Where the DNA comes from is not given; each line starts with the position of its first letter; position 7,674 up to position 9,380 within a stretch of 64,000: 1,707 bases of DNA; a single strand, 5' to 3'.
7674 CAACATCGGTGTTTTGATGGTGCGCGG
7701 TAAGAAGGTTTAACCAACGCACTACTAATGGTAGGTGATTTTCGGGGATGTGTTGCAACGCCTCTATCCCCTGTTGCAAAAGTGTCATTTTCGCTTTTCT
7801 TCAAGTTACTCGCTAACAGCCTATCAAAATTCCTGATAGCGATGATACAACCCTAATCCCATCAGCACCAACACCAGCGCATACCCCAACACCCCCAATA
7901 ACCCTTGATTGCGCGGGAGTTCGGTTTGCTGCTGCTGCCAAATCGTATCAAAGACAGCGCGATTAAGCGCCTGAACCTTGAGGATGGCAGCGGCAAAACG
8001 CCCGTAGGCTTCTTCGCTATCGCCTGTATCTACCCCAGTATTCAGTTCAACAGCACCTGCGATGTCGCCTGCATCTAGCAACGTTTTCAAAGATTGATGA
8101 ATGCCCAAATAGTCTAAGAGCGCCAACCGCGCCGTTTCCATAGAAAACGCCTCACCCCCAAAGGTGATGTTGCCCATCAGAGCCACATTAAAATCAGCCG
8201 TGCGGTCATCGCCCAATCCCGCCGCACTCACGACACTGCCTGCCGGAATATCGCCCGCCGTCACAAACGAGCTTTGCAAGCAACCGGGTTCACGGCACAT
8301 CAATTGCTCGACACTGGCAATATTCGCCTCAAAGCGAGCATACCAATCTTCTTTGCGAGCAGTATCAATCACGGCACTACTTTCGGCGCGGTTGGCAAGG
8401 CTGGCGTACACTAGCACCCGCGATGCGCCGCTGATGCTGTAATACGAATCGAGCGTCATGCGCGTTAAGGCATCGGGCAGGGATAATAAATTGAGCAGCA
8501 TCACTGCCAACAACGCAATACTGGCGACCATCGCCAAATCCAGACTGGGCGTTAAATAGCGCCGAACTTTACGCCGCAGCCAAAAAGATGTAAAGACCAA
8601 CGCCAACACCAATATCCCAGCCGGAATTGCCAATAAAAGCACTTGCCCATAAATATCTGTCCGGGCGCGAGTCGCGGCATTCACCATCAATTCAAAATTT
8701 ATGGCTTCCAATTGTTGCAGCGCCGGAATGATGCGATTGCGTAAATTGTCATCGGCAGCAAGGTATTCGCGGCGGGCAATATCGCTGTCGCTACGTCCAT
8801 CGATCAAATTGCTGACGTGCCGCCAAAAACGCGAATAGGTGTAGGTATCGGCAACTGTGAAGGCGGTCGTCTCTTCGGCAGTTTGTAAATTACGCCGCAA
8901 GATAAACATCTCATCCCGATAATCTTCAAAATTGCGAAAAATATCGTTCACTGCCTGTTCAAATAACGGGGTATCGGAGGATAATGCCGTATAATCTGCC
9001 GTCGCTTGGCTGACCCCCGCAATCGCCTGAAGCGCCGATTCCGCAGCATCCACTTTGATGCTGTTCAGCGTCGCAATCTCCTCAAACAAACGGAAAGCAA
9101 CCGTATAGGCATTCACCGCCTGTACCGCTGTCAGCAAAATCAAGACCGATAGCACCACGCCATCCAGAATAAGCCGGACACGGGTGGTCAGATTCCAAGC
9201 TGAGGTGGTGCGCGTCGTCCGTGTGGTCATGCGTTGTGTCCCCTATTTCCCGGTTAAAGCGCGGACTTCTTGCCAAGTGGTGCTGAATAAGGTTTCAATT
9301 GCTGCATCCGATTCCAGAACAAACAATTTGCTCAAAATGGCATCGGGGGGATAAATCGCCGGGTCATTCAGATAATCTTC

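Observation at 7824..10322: Orphan PotD-like binding protein coupled to a 4-TM, two-ectodomain protein: a possible GlnH/GlnX-type sensor beside the PknG-like kinase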

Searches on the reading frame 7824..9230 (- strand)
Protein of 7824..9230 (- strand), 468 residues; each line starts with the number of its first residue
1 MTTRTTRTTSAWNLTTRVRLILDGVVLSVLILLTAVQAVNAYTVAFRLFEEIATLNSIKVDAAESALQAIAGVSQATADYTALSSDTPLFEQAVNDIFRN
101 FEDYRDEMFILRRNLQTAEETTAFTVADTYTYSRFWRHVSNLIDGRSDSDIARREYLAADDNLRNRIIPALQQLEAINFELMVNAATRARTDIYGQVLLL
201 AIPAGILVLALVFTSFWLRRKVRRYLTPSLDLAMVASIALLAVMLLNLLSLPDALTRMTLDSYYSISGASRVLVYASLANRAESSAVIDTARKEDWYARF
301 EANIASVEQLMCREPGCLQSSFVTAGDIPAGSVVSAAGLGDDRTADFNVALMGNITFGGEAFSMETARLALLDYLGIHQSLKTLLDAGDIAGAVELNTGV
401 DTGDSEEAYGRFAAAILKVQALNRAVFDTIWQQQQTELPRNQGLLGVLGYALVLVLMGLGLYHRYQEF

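Call 4: search_protein_families(library=pfam, proteins=[window:7824-9230:-], max_evalue=0.01)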
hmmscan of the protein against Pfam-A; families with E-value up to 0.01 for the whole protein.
window:7824-9230:- (468 aa): 0 families

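Call 6: search_protein_families(library=ncbifam, proteins=[window:7824-9230:-], max_evalue=0.1)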
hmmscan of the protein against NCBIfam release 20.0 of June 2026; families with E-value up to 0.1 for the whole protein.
window:7824-9230:- (468 aa): 1 family
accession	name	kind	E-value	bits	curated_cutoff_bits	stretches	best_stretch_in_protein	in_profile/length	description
NF058618.1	transduce_GlnX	subfamily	1.6e-23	83.5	250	1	152-468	138-412/413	GlnX family signal transduction membrane protein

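Call 8: find_homologous_proteins(query=window:7824-9230:-, max_evalue=0.001)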
Query window:7824-9230:- (468 aa): 79 proteins with E <= 0.001 among 8000 candidates.
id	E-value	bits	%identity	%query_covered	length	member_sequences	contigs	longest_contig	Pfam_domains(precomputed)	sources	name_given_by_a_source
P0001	2.1e-295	997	100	100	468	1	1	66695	-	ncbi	-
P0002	4.1e-242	822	84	97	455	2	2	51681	-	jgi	jgi:hypothetical protein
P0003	7.9e-154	531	56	97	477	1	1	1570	-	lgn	-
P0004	1.2e-153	530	56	97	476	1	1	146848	-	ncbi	-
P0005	4.3e-152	525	57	97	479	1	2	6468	-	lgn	-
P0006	8.2e-152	524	57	97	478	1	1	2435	-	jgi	jgi:hypothetical protein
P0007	1.2e-151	524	56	97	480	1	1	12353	-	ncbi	-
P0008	3.3e-151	522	56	97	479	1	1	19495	-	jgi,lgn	-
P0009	1.1e-150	521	56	97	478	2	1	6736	-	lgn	-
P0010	2.9e-150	519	56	97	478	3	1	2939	-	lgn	-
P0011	4.9e-150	518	55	99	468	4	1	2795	-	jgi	jgi:hypothetical protein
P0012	9.4e-147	508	56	97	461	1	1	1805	-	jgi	jgi:hypothetical protein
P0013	3.9e-146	506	57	92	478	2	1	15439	-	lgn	-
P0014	6.0e-146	505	55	97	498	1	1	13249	-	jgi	jgi:hypothetical protein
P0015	2.3e-145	503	54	99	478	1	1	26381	-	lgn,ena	-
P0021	1.5e-142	494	55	92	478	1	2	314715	-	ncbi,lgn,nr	ncbi:MAG: hypothetical protein GC179_14170 [Anaerolineaceae bacterium]|nr:hypothetical protein [Anae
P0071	2.0e-114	401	48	90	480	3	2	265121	-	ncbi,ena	-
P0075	3.7e-109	384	45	97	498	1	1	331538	-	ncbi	ncbi:MAG: hypothetical protein U0670_01635 [Anaerolineae bacterium]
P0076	3.9e-104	367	45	97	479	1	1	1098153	-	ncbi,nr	ncbi:MAG: hypothetical protein SF162_01560 [bacterium]|nr:hypothetical protein [bacterium]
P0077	5.1e-76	275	36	98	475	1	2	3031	-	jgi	-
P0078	9.8e-73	264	35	94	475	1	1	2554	-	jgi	jgi:hypothetical protein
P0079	1.2e-9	56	25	67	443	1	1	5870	PF28326.1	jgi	jgi:hypothetical protein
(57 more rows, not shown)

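Call 9: find_encoding_contigs(protein=P0002, flank=10000, max_places=2)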
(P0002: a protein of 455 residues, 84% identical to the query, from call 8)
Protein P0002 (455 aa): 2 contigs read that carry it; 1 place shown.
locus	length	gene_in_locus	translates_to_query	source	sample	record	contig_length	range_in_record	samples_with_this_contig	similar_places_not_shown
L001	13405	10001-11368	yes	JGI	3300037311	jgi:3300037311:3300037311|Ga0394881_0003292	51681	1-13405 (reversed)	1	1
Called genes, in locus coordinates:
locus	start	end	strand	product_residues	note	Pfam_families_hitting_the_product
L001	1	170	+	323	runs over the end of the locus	PF00528:BPD_transp_1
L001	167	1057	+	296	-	PF00528:BPD_transp_1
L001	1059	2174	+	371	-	PF00005:ABC_tran, PF17912:OB_MalK, PF08402:TOBE_2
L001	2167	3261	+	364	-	PF00005:ABC_tran, PF08402:TOBE_2 (faint)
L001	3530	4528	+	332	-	PF01261:AP_endonuc_2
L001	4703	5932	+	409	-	PF01408:GFO_IDH_MocA, PF02894:GFO_IDH_MocA_C, PF22725:GFO_IDH_MocA_C3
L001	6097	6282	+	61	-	-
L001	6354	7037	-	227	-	-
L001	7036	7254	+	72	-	PF03050:DDE_Tnp_IS66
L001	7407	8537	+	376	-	PF01321:Creatinase_N, PF00557:Peptidase_M24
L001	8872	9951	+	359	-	PF01547:SBP_bac_1, PF13416:SBP_bac_8, PF13343:SBP_bac_6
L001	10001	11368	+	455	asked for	-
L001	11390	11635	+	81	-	-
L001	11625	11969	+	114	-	-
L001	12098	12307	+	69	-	-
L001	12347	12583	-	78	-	-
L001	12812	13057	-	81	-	-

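Call 10: find_encoding_contigs(protein=P0004, flank=10000, max_places=2)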
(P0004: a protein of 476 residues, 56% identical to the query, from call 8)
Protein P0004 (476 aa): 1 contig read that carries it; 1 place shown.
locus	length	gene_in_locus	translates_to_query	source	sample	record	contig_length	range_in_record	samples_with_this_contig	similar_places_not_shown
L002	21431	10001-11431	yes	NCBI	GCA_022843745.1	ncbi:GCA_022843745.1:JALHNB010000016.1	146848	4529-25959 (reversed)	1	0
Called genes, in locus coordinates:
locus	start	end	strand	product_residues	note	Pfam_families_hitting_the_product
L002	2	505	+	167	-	-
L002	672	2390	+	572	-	PF03816:LytR_cpsA_psr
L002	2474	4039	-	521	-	PF01580:FtsK_SpoIIIE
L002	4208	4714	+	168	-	-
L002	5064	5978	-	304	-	PF12911:OppC_N (weak), PF00528:BPD_transp_1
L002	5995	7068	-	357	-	PF19300:BPD_transp_1_N, PF00528:BPD_transp_1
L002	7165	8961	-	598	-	PF00496:SBP_bac_5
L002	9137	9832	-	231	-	PF05899:Cupin_3 (faint), PF02311:AraC_binding, PF07883:Cupin_2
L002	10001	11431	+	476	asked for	-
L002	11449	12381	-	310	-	PF13672:PP2C_2 (weak)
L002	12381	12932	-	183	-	PF09723:Zn_ribbon_8 (faint), PF28085:HVO_0416 (faint), PF12773:DZR, PF13240:Zn_Ribbon_1 (weak), PF13248:Zn_ribbon_3 (weak), PF12773:DZR, PF13248:Zn_ribbon_3 (weak)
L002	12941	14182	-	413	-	PF05762:VWA_CoxE (weak), PF00092:VWA, PF13519:VWA_2 (weak), PF13768:VWA_3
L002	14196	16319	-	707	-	PF12773:DZR, PF13240:Zn_Ribbon_1 (weak), PF13248:Zn_ribbon_3 (weak), PF00069:Pkinase, PF07714:PK_Tyr_Ser-Thr, PF16918:PknG_TPR, PF12895:ANAPC3 (weak), PF13432:TPR_16 (weak), +5 more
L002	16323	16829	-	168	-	PF12773:DZR (weak), PF13248:Zn_ribbon_3 (weak), PF16697:Yop-YscD_cpl (faint), PF00498:FHA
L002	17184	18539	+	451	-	PF13546:DDE_5, PF01609:DDE_Tnp_1 (weak)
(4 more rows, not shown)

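Call 11: find_encoding_contigs(protein=P0021, flank=10000, max_places=2)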
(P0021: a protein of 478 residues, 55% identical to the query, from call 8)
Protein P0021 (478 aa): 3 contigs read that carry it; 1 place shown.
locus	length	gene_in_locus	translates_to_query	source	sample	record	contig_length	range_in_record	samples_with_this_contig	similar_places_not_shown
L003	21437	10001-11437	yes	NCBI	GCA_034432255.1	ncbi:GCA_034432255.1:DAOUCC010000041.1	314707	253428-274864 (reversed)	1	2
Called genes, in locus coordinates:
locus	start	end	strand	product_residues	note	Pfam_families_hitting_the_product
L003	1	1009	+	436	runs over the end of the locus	PF01547:SBP_bac_1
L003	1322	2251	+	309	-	PF00528:BPD_transp_1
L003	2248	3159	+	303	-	PF00528:BPD_transp_1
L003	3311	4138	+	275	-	PF01261:AP_endonuc_2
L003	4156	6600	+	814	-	PF02837:Glyco_hydro_2_N (faint), PF22666:Glyco_hydro_2_N2, PF00703:Glyco_hydro_2, PF17786:Mannosidase_ig, PF17753:Ig_mannosidase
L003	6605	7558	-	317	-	PF00480:ROK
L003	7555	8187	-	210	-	PF13580:SIS_2, PF01380:SIS (weak)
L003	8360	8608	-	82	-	PF20223:DUF6582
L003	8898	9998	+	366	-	PF01547:SBP_bac_1, PF13531:SBP_bac_11 (weak), PF13416:SBP_bac_8, PF13343:SBP_bac_6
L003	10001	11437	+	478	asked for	-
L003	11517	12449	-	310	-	PF13672:PP2C_2, PF07228:SpoIIE (faint)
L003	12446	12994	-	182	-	PF09723:Zn_ribbon_8 (faint), PF10571:UPF0547 (faint), PF18912:DZR_2 (faint), PF28085:HVO_0416 (faint), PF12773:DZR, PF13248:Zn_ribbon_3 (faint), PF12773:DZR, PF13240:Zn_Ribbon_1 (weak)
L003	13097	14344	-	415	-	PF13768:VWA_3, PF00092:VWA, PF13519:VWA_2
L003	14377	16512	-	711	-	PF12773:DZR, PF13240:Zn_Ribbon_1 (weak), PF13248:Zn_ribbon_3 (weak), PF00069:Pkinase, PF07714:PK_Tyr_Ser-Thr (weak), PF16918:PknG_TPR, PF12895:ANAPC3 (weak), PF13432:TPR_16, +8 more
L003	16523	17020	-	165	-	PF13248:Zn_ribbon_3 (faint), PF00498:FHA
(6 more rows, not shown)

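Call 12: find_encoding_contigs(protein=P0076, flank=10000, max_places=2)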
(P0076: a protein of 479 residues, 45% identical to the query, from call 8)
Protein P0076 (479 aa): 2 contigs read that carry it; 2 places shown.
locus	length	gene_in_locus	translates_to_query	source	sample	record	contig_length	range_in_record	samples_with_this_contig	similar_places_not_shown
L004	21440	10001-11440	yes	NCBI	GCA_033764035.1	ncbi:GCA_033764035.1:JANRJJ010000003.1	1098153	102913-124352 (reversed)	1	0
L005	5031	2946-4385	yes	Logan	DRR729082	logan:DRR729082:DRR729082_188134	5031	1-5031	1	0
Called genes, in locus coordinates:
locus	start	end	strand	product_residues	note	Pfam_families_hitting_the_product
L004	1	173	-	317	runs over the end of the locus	PF12911:OppC_N, PF00528:BPD_transp_1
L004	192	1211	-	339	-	PF19300:BPD_transp_1_N, PF00528:BPD_transp_1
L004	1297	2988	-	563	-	PF00496:SBP_bac_5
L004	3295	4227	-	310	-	PF13672:PP2C_2, PF00481:PP2C (weak), PF07228:SpoIIE (weak)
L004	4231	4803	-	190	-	PF09723:Zn_ribbon_8 (faint), PF14803:Zn_ribbon_Nudix (faint), PF18912:DZR_2 (faint), PF12773:DZR, PF13240:Zn_Ribbon_1 (faint), PF13248:Zn_ribbon_3 (faint), PF12773:DZR (weak)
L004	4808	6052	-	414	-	PF05762:VWA_CoxE, PF00092:VWA, PF13519:VWA_2, PF13768:VWA_3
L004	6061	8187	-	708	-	PF12773:DZR, PF13240:Zn_Ribbon_1 (weak), PF13248:Zn_ribbon_3, PF00069:Pkinase, PF07714:PK_Tyr_Ser-Thr (weak), PF16918:PknG_TPR, PF12895:ANAPC3, PF13432:TPR_16 (weak), +6 more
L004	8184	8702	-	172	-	PF00498:FHA, PF16697:Yop-YscD_cpl (weak)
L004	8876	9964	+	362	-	PF01547:SBP_bac_1, PF13416:SBP_bac_8, PF13343:SBP_bac_6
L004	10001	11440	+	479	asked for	-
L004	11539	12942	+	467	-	PF01134:GIDA (weak), PF01494:FAD_binding_3 (faint), PF03486:HI0933_like (faint), PF07992:Pyr_redox_2, PF12831:FAD_oxidored (weak), PF13738:Pyr_redox_3, PF00070:Pyr_redox, PF02852:Pyr_redox_dim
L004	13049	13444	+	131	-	-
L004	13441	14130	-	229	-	PF21948:LplA-B_cat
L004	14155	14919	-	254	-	PF01738:DLH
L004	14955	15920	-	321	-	-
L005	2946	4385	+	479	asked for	-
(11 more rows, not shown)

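Call 13: find_encoding_contigs(protein=P0075, flank=10000, max_places=2)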
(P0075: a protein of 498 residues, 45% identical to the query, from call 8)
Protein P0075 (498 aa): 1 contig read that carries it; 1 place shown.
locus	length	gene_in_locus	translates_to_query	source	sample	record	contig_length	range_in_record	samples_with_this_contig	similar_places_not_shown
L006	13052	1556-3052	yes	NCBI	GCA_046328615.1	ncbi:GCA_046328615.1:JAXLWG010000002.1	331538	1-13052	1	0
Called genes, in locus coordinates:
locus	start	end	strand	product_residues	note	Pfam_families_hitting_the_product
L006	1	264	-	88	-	PF12773:DZR (weak), PF13248:Zn_ribbon_3 (faint)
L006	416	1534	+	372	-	PF01547:SBP_bac_1, PF13416:SBP_bac_8, PF13531:SBP_bac_11 (weak), PF13343:SBP_bac_6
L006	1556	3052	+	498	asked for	-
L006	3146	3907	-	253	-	PF13085:Fer2_3, PF13237:Fer4_10, PF13183:Fer4_8, PF13534:Fer4_17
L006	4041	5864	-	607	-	PF00890:FAD_binding_2, PF01266:DAO, PF03486:HI0933_like (faint), PF02910:Succ_DH_flav_C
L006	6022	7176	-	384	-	PF01127:Sdh_cyt, PF05328:CybS (faint), PF01127:Sdh_cyt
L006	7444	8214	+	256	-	PF18015:Acetyltransf_19, PF13508:Acetyltransf_7 (faint), PF13302:Acetyltransf_3 (weak), PF00583:Acetyltransf_1, PF08445:FR47 (weak)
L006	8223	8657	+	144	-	-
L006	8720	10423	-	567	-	PF08239:SH3_3 (faint)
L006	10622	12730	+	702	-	PF25174:Beta-prop_THOC3 (faint)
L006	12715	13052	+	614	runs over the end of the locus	-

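Call 14: find_encoding_contigs(protein=P0071, flank=10000, max_places=2)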
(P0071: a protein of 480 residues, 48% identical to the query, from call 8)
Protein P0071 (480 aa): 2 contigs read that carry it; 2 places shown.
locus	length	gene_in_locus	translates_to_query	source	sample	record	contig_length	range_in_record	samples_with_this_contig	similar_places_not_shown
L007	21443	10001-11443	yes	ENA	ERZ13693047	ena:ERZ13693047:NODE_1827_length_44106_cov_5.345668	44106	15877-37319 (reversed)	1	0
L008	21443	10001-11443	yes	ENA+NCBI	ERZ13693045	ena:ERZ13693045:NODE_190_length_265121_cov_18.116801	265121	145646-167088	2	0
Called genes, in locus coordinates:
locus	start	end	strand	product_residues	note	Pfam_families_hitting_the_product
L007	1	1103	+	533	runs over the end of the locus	PF00496:SBP_bac_5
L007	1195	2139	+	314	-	PF19300:BPD_transp_1_N, PF00528:BPD_transp_1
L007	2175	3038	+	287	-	PF12911:OppC_N, PF00528:BPD_transp_1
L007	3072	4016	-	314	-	PF13672:PP2C_2 (weak)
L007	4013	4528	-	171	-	PF13248:Zn_ribbon_3 (faint), PF28085:HVO_0416 (faint), PF12773:DZR, PF13240:Zn_Ribbon_1 (weak), PF12773:DZR (weak), PF13240:Zn_Ribbon_1 (weak)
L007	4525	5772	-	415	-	PF05762:VWA_CoxE (weak), PF00092:VWA, PF13519:VWA_2, PF13768:VWA_3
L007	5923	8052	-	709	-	PF12773:DZR, PF13240:Zn_Ribbon_1 (weak), PF13248:Zn_ribbon_3 (weak), PF00069:Pkinase, PF07714:PK_Tyr_Ser-Thr (weak), PF16918:PknG_TPR, PF13432:TPR_16, PF14559:TPR_19, +7 more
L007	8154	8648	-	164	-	PF12773:DZR (weak), PF13240:Zn_Ribbon_1 (weak), PF13248:Zn_ribbon_3 (weak), PF16697:Yop-YscD_cpl (weak), PF00498:FHA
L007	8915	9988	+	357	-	PF01547:SBP_bac_1, PF13416:SBP_bac_8, PF13343:SBP_bac_6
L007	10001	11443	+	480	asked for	-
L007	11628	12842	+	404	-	PF00144:Beta-lactamase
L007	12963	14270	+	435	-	PF07690:MFS_1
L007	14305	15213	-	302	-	PF02311:AraC_binding, PF00165:HTH_AraC (weak), PF12833:HTH_18, PF00165:HTH_AraC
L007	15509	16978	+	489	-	PF01547:SBP_bac_1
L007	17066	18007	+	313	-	PF00528:BPD_transp_1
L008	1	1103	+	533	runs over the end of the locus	PF00496:SBP_bac_5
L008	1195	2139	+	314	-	PF19300:BPD_transp_1_N, PF00528:BPD_transp_1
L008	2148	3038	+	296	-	PF12911:OppC_N, PF00528:BPD_transp_1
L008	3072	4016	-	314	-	PF13672:PP2C_2 (weak)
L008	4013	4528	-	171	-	PF13248:Zn_ribbon_3 (faint), PF28085:HVO_0416 (faint), PF12773:DZR, PF13240:Zn_Ribbon_1 (weak), PF12773:DZR (weak), PF13240:Zn_Ribbon_1 (weak)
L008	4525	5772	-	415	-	PF05762:VWA_CoxE (weak), PF00092:VWA, PF13519:VWA_2, PF13768:VWA_3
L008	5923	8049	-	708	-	PF12773:DZR, PF13240:Zn_Ribbon_1 (weak), PF13248:Zn_ribbon_3 (weak), PF00069:Pkinase, PF07714:PK_Tyr_Ser-Thr (weak), PF16918:PknG_TPR, PF13432:TPR_16, PF14559:TPR_19, +7 more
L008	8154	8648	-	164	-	PF12773:DZR (weak), PF13240:Zn_Ribbon_1 (weak), PF13248:Zn_ribbon_3 (weak), PF16697:Yop-YscD_cpl (weak), PF00498:FHA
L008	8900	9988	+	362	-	PF01547:SBP_bac_1, PF13416:SBP_bac_8, PF13343:SBP_bac_6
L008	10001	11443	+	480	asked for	-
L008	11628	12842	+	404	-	PF00144:Beta-lactamase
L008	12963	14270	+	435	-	PF07690:MFS_1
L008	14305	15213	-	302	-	PF02311:AraC_binding, PF00165:HTH_AraC (weak), PF12833:HTH_18, PF00165:HTH_AraC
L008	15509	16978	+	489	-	PF01547:SBP_bac_1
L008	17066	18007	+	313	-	PF00528:BPD_transp_1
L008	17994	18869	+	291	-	PF00528:BPD_transp_1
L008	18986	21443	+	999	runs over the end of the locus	PF08531:Bac_rhamnosid_N, PF05592:Bac_rhamnosid, PF17389:Bac_rhamnosid6H, PF17390:Bac_rhamnosid_C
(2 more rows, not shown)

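Call 15: find_encoding_contigs(protein=P0079, flank=10000, max_places=2)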
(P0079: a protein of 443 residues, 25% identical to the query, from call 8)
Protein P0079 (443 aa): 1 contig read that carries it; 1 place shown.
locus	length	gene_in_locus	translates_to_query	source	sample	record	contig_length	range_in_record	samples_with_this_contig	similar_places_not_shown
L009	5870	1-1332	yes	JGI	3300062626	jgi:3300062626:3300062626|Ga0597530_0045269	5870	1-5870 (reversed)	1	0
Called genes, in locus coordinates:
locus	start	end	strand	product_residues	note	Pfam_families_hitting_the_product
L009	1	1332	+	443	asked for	PF28326:Sensor_actino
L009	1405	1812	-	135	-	PF18029:Glyoxalase_6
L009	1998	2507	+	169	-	PF00583:Acetyltransf_1, PF13508:Acetyltransf_7, PF08445:FR47 (weak), PF13673:Acetyltransf_10 (weak)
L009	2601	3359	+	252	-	PF00106:adh_short, PF08659:KR, PF13561:adh_short_C2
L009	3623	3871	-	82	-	PF00072:Response_reg (weak), PF00486:Trans_reg_C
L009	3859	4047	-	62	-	PF00072:Response_reg (weak)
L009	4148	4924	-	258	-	PF00106:adh_short, PF08659:KR, PF13561:adh_short_C2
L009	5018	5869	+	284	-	?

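Call 28: predict_structure(alignment_id=A1)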
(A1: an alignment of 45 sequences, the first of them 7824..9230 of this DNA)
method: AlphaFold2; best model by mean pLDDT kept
length: 468 residues; sequences in the alignment: 45
mean_pLDDT: 90.8   pTM: 0.84
mean pLDDT of the five models: 90.8, 89.8, 89.3, 89.2, 88.1
residues with pLDDT >= 90: 358; 70-90: 94; 50-70: 8; < 50: 8
segments of 3 or more residues with pLDDT < 50: 1-8
pLDDT, mean of each block of 10 residues (from residue 1): 45 73 92 95 96 93 94 92 83 93 96 93 96 96 87 93 94 93 93 94 94 89 82 94 95 93 93 93 93 95 95 91 90 82 78 92 96 96 94 88 90 96 96 95 94 94 85
secondary structure, 60 per line:
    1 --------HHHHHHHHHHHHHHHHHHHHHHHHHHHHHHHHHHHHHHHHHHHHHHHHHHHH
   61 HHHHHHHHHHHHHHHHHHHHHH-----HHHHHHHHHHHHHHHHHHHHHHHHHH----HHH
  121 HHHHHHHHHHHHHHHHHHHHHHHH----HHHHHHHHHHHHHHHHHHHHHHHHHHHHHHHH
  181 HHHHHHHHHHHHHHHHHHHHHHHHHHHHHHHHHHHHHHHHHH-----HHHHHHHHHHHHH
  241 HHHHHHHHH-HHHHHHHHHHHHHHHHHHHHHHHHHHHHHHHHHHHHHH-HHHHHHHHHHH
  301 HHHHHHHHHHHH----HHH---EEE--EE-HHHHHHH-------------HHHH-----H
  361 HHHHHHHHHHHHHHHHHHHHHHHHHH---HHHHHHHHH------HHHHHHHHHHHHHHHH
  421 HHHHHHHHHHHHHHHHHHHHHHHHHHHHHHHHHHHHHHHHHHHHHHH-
elements in order: H9-82 H88-113 H118-144 H149-222 H228-249 H251-288 H290-312 E323-325 H331-337 H351-354 H360-386 H390-398 H405-467
